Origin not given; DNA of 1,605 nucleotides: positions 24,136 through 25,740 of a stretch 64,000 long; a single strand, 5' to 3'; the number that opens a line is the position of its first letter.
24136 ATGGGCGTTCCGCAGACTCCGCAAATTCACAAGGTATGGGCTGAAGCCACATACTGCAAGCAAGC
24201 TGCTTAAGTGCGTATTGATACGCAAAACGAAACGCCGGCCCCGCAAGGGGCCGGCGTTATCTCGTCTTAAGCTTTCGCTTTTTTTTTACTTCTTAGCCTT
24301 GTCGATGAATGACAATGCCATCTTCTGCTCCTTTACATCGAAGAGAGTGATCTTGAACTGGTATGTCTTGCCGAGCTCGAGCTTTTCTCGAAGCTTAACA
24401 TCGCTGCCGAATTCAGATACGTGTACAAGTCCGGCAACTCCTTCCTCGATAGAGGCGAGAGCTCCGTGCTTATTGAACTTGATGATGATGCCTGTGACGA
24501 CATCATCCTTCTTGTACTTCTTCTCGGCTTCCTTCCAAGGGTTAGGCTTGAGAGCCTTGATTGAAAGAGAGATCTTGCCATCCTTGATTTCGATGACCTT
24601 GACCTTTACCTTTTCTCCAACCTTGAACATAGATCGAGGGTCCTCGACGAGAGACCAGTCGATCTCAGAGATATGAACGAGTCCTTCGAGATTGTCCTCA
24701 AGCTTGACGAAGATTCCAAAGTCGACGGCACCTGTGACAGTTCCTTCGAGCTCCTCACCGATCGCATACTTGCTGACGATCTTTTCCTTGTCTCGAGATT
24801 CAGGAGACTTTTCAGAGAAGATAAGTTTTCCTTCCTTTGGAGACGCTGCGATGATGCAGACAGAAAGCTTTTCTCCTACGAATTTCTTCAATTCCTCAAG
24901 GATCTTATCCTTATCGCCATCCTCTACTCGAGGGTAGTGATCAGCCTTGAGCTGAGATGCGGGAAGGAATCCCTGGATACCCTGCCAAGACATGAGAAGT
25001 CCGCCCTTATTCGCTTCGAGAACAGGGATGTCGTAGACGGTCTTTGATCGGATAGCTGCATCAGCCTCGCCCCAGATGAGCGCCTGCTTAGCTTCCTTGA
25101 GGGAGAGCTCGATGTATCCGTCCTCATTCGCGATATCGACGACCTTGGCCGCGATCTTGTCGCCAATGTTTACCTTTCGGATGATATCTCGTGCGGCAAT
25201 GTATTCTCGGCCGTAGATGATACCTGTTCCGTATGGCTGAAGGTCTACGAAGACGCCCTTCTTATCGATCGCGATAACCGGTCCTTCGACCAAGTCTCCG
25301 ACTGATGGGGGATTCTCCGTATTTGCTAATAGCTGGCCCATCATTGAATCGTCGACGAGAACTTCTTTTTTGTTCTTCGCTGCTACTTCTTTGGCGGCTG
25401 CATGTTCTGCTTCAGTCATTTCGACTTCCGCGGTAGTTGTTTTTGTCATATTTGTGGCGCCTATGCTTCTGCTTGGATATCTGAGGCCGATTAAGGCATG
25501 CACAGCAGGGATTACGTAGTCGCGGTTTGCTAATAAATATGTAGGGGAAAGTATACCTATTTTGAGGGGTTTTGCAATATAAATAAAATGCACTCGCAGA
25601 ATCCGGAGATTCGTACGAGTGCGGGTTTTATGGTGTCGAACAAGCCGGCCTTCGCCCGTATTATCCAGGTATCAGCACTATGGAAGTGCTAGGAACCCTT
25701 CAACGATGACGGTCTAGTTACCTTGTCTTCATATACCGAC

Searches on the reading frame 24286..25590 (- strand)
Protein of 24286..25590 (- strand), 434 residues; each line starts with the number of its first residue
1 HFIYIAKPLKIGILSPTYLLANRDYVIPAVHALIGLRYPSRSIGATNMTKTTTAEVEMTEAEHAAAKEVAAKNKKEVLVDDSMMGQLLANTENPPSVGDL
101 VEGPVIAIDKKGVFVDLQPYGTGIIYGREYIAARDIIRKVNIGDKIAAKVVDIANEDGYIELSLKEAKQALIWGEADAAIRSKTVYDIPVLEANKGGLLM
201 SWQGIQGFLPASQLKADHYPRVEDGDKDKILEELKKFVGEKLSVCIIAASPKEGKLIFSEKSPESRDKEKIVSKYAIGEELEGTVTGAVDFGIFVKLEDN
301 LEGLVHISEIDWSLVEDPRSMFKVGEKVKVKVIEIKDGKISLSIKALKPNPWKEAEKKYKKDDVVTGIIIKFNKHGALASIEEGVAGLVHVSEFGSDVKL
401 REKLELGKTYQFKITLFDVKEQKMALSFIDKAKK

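Call 27: search_protein_families(library=pfam, proteins=[window:24286-25590:-], max_evalue=0.01)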
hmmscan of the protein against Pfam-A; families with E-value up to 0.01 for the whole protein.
window:24286-25590:- (434 aa): 6 families
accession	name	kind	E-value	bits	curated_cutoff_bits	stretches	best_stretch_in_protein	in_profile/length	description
PF00575.29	S1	-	9.9e-42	141.6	22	3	275-345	2-74/74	S1 RNA binding domain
PF23459.1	S1_RRP5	-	9.2e-09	36.2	27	0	278-339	4-65/72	RRP5 S1 domain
PF21543.3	CvfB_2nd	-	3.9e-08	33.5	27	0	282-345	18-75/76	Virulence regulatory factor CvfB, second domain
PF21710.3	Spt6_S1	-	2.9e-07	31.1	27.5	0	354-429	9-87/91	Spt6, S1/OB domain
PF02599.21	CsrA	-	0.00079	19.8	27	0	323-346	13-36/53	Global regulator protein family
PF24685.1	OB_RRP5_4th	-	0.0011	19.3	31.5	0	300-336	36-72/92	RRP5 OB-fold domain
